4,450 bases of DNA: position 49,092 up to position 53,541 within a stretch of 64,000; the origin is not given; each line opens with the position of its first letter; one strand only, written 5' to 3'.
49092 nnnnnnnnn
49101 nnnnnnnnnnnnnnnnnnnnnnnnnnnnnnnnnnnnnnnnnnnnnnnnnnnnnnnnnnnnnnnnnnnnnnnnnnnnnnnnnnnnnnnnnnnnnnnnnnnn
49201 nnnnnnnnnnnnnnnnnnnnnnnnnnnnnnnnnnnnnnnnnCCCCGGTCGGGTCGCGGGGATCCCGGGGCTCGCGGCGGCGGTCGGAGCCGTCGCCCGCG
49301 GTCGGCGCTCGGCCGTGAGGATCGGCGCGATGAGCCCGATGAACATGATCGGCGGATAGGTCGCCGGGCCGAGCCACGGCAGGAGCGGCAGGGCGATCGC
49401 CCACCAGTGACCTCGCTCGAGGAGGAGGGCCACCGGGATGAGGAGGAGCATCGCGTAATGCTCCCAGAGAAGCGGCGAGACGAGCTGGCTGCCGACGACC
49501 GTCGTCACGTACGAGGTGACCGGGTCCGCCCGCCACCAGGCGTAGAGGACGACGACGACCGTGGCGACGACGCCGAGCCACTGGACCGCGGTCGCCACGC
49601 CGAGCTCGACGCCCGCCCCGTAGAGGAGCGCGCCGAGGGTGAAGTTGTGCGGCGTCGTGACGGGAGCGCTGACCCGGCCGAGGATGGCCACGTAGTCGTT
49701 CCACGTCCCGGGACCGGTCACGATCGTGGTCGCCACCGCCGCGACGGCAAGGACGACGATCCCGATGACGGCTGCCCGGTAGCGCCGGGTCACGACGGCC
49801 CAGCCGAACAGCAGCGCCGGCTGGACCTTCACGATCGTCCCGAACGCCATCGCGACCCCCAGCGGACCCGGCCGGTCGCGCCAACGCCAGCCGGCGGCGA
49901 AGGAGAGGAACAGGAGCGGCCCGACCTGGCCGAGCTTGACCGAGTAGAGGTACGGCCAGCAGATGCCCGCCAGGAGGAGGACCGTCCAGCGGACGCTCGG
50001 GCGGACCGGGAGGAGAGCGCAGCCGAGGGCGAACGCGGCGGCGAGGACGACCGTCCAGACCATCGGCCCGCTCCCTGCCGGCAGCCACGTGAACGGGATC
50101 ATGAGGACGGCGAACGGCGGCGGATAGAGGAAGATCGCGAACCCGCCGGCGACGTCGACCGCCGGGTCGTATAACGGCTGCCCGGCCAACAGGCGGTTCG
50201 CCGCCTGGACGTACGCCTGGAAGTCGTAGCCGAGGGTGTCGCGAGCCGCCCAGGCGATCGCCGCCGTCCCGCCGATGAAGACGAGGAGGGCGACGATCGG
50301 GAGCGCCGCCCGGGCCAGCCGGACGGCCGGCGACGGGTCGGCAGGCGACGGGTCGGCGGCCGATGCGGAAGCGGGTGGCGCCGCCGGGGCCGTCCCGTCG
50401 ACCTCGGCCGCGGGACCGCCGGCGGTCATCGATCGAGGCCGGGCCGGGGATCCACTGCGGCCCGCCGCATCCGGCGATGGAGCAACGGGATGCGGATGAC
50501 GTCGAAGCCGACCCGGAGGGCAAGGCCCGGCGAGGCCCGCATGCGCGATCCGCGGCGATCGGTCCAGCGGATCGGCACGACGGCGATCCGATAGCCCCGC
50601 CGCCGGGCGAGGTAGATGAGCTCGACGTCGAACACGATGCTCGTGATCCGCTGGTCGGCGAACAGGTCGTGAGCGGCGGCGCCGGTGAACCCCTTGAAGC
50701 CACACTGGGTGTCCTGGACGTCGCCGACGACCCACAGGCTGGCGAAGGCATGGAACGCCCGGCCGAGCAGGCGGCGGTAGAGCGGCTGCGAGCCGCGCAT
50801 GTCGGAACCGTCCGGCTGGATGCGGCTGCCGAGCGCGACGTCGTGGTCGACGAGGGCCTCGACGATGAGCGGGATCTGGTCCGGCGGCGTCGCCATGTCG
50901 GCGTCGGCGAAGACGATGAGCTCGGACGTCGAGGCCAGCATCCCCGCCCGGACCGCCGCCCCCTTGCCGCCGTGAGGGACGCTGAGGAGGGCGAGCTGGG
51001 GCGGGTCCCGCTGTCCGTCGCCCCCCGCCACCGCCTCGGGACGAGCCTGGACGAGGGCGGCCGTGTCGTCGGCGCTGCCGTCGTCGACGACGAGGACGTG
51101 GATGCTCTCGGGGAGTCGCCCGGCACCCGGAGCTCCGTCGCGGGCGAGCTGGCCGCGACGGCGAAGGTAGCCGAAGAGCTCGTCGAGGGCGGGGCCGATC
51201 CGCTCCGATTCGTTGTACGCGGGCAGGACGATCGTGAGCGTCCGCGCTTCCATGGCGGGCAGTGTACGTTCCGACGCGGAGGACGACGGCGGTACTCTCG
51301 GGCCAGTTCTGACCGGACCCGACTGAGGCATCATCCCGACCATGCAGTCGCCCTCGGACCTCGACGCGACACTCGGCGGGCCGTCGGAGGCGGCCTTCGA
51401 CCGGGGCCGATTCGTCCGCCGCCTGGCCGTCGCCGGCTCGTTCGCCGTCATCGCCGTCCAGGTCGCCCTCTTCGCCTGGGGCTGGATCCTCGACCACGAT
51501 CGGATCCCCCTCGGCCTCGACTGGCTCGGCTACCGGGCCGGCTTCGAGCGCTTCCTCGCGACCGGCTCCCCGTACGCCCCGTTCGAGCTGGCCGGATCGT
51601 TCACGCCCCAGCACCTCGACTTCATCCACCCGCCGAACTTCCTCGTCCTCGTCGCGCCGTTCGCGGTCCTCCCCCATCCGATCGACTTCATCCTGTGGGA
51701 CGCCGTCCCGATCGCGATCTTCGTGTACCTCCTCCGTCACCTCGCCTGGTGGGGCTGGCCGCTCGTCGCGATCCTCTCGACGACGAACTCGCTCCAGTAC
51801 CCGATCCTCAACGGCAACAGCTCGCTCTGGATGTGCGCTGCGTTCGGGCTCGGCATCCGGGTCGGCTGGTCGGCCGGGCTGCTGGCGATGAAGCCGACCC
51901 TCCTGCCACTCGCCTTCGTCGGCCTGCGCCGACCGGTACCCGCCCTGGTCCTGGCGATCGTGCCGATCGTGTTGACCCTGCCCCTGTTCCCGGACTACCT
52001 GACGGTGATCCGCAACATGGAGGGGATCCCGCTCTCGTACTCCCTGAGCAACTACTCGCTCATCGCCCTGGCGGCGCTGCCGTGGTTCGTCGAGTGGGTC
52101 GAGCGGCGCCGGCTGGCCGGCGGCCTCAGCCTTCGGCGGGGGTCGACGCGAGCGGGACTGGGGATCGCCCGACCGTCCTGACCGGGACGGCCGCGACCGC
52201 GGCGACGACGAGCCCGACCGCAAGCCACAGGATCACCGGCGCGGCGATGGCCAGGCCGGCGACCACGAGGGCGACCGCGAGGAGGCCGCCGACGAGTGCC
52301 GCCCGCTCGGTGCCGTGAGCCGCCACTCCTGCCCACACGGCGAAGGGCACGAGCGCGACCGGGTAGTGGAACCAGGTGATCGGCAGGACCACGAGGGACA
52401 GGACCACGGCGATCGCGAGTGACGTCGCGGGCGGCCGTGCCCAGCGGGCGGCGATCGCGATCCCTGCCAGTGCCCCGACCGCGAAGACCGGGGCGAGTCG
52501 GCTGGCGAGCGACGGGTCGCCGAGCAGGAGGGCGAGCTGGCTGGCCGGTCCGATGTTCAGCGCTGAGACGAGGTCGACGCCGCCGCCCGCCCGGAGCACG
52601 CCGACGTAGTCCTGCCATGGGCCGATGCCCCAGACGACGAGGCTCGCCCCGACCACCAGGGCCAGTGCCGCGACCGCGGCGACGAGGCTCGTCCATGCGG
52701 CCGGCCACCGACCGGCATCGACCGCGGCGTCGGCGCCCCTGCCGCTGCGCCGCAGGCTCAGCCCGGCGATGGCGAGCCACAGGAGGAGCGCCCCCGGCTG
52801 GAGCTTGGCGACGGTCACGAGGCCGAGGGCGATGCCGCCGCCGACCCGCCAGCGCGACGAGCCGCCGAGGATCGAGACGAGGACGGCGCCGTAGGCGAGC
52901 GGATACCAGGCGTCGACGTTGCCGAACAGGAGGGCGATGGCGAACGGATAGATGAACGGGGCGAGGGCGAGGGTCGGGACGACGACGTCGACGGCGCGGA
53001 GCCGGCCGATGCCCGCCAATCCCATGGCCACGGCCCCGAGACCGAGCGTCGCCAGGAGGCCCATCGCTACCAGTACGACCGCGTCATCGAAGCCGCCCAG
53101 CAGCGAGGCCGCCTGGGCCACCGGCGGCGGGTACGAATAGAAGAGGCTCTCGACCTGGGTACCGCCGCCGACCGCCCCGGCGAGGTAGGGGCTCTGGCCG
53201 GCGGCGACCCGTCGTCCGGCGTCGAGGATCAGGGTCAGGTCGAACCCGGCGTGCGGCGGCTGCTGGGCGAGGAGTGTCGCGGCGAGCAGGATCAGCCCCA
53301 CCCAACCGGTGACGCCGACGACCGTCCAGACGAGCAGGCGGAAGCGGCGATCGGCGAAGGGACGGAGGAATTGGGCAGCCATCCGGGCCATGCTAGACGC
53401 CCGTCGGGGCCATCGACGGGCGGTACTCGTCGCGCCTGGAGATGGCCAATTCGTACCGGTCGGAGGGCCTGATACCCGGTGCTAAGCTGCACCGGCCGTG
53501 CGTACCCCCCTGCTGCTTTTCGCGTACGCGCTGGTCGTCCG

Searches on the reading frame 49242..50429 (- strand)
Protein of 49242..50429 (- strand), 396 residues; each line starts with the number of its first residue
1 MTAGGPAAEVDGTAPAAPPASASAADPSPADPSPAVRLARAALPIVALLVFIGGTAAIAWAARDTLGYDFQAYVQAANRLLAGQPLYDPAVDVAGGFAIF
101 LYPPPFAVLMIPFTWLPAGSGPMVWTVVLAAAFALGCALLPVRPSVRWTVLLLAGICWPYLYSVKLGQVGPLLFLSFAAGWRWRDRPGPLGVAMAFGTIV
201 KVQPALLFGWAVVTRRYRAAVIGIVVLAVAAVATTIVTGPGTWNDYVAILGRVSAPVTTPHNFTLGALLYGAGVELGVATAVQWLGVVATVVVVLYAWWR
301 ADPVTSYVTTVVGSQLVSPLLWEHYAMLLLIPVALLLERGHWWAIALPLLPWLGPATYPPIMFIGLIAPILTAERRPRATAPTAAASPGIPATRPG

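Call 7: search_protein_families(library=pfam, proteins=[window:49242-50429:-], max_evalue=0.01)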
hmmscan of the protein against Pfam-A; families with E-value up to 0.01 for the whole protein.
window:49242-50429:- (396 aa): 1 family
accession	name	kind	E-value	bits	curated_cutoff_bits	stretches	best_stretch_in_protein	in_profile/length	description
PF09594.16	GT87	-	3.9e-26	92.7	25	1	100-319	1-237/237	Glycosyltransferase family 87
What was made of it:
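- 49239..50429 (-): g38, full-length GT87 (396 aa), the core GT87. Pfam GT87, 92.7 bits (call 7).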

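Call 27: search_protein_families(library=ncbifam, proteins=[window:49242-50429:-], max_evalue=0.01)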
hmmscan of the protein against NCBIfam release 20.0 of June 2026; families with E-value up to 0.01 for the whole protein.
window:49242-50429:- (396 aa): 1 family
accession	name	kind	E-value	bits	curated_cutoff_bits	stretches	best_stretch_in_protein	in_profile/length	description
NF009915.0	PRK13375.1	equivalog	2.4e-12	46.2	413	1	34-342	27-347/425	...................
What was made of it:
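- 49239..50429 (-): NCBIfam PRK13375 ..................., E 2e-12, below cut-off (call 27).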

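Call 36: search_solved_structures(query=window:49242-50429:-, max_evalue=1, show_alignments=1)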
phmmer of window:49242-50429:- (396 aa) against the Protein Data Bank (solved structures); distinct sequences matched with E-value up to 1: 2.
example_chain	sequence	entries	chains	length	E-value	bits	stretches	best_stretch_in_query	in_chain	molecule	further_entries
2hrz_A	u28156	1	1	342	0.63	12.3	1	10-108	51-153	Nucleoside-diphosphate-sugar epimerase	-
2apj_A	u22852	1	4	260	1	11.6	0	175-231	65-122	Putative Esterase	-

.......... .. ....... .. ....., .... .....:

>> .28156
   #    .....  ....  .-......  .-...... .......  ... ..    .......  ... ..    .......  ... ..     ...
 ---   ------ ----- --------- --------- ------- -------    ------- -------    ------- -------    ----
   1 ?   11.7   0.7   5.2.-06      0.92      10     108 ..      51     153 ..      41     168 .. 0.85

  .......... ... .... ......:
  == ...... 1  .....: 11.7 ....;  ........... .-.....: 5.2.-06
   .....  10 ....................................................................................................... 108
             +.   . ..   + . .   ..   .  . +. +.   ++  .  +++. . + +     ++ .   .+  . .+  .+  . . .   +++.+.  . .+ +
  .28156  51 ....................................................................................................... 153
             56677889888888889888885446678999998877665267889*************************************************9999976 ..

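Call 68: search_solved_structures(query=A3, max_evalue=10, show_alignments=2)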
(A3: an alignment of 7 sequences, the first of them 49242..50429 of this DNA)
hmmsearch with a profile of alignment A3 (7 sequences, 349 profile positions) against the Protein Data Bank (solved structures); distinct sequences matched with E-value up to 10: 1.
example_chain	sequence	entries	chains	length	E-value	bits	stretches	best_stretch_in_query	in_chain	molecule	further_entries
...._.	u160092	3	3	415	7.4e-15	58.3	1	42-316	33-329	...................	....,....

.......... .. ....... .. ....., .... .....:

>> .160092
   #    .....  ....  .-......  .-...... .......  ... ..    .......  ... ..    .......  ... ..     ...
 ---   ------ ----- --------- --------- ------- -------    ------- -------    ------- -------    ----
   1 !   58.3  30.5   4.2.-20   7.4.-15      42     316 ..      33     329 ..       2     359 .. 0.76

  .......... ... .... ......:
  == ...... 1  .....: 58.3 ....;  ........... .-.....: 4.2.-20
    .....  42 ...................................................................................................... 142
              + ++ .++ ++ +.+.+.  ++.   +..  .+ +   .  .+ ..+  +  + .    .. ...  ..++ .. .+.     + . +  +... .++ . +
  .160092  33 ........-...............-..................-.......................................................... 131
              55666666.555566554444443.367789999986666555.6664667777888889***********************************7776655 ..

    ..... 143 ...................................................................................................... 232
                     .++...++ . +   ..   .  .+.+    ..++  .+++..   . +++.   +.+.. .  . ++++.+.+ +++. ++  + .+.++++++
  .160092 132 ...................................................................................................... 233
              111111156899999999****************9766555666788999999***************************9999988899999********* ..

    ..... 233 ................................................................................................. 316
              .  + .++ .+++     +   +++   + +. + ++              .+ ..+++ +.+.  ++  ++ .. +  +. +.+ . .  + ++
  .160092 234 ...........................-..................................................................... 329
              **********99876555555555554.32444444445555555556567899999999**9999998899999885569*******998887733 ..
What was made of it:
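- Closest known: Mycobacterial/corynebacterial PIM-LM-LAM pathway. Same: PimE is the only PDB hit of the window's GT87 profile (call 68).
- Checked: A profile of the seven GT87s hits only PimE (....) among 177,635 PDB sequences, at E 7e-15 (call 68).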

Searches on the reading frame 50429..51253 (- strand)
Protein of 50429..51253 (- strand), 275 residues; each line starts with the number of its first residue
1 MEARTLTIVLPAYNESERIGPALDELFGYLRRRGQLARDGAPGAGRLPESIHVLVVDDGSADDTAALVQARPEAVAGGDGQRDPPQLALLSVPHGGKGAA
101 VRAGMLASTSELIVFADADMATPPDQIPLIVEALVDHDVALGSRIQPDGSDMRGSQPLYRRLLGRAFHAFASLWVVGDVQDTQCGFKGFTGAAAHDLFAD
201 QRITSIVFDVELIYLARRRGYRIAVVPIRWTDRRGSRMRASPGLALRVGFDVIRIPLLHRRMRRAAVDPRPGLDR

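Call 7: search_protein_families(library=pfam, proteins=[window:50429-51253:-], max_evalue=0.01)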
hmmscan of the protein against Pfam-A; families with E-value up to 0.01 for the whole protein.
window:50429-51253:- (275 aa): 2 families
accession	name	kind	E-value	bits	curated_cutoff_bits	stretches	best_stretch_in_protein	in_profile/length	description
PF00535.33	Glycos_transf_2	-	4.1e-18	66.3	23.3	1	7-158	1-129/168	Glycosyl transferase family 2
PF13641.12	Glyco_tranf_2_3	-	0.0011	19.5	27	0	87-227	60-205/230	Glycosyltransferase like family 2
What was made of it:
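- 50426..51253 (-): g39, soluble GT2 (275 aa), first gene of the core operon; a Ppm1/DPM1-like polyprenyl-phosphate hexose synthase candidate. Pfam GT2 (call 7).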

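Call 27: search_protein_families(library=ncbifam, proteins=[window:50429-51253:-], max_evalue=0.01)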
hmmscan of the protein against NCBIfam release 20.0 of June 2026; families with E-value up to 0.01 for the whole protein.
window:50429-51253:- (275 aa): 12 families
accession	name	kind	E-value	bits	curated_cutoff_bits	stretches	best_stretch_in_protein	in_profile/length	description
NF041391.1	DPhHxTase_Halo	equivalog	4.6e-11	42.1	375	1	92-236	51-189/213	dolichyl-phosphate hexose transferase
TIGR04182.1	glyco_TIGR04182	equivalog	6e-10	39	325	1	52-242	29-203/293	S-layer glycoprotein N-glycosyltransferase AglJ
NF007986.1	PRK10714.1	equivalog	3.4e-09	36.1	529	1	6-140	8-122/316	undecaprenyl-phosphate 4-deoxy-4-formamido-L-arabinose transferase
NF041875.1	EPS_EpsD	equivalog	8.7e-09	35.2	370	1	48-182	28-151/325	exopolysaccharide biosynthesis glycosyltransferase EpsD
NF010496.0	PRK13915.1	equivalog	2.5e-08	33.3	262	1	3-138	30-147/307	glucosyl-3-phosphoglycerate synthase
NF058614.1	PPMAGASynPpgS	equivalog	4.6e-07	29.5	370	1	52-262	28-225/226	polyprenyl-phospho-N-acetylgalactosaminyl synthase PpgS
NF047588.1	GlcsyltransPgfSStrep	equivalog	1.6e-06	27.6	500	1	6-195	3-165/308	glycosyltransferase PgfS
TIGR04283.1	glyco_like_mftF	equivalog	2.1e-06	27.5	182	1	47-139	24-102/221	TIGR04283 family arsenosugar biosynthesis glycosyltransferase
TIGR03469.1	HpnB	hypoth_equivalog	1.7e-05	24.1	379.25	1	47-144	71-170/386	hopene-associated glycosyltransferase HpnB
TIGR03937.1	PgaC_IcaA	equivalog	4.6e-05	22.5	422.3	1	49-137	73-153/407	poly-beta-1,6-N-acetyl-D-glucosamine synthase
TIGR03965.1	mycofact_glyco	equivalog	0.00042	19.3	280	1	49-142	104-188/467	mycofactocin biosynthesis glycosyltransferase MftF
NF038302.1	EPS_HpsE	equivalog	0.0049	15.9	300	0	6-132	3-109/307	hormogonium polysaccharide biosynthesis glycosyltransferase HpsE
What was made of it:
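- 50426..51253 (-): NCBIfam best matches are dolichyl-P-hexose transferase, AglJ, ArnC and PpgS, all below cut-off (call 27).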

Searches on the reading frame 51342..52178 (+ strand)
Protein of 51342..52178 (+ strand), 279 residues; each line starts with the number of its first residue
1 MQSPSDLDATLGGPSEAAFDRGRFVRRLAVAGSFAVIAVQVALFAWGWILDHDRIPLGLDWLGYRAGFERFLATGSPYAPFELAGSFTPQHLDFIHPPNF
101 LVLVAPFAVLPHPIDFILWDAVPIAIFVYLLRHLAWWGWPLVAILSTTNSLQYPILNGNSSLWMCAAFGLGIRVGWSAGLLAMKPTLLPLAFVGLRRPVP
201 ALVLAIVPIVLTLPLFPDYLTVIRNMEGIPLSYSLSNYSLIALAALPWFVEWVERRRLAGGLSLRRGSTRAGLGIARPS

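Call 7: search_protein_families(library=pfam, proteins=[window:51342-52178:+], max_evalue=0.01)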
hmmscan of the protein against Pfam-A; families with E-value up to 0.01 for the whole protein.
window:51342-52178:+ (279 aa): 1 family
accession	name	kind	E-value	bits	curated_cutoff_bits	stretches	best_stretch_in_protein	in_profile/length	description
PF09594.16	GT87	-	0.00069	19.9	25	1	94-213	1-141/237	Glycosyltransferase family 87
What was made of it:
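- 51342..52181 (+): g40, divergent short GT87-like protein (279 aa). Pfam GT87, 19.9 bits, below the cut-off of 25 (call 7).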

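Call 27: search_protein_families(library=ncbifam, proteins=[window:51342-52178:+], max_evalue=0.01)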
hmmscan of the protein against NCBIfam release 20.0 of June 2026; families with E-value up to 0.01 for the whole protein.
window:51342-52178:+ (279 aa): 0 families

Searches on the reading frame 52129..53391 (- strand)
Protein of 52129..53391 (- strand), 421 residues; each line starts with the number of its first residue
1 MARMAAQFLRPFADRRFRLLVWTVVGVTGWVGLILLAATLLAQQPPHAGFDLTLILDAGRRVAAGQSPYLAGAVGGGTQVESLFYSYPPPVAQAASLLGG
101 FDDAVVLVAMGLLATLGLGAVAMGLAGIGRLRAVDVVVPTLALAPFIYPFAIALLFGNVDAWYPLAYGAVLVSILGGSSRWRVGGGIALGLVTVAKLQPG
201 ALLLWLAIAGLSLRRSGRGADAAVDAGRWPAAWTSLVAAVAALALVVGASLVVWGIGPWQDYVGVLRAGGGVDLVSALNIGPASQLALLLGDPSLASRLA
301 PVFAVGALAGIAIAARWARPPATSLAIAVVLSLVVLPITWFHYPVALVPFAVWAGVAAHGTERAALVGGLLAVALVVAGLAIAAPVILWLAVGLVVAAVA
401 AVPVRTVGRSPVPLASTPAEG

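Call 7: search_protein_families(library=pfam, proteins=[window:52129-53391:-], max_evalue=0.01)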
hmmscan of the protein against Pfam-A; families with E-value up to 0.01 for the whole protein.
window:52129-53391:- (421 aa): 1 family
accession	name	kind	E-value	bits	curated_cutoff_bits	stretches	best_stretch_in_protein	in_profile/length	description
PF09594.16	GT87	-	5.5e-08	33.3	25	1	85-337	1-237/237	Glycosyltransferase family 87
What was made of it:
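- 52126..53391 (-): g41, GT87 (421 aa). Pfam GT87, 33.3 bits (call 7).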

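Call 27: search_protein_families(library=ncbifam, proteins=[window:52129-53391:-], max_evalue=0.01)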
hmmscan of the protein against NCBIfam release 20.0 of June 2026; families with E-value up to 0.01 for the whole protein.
window:52129-53391:- (421 aa): 0 families
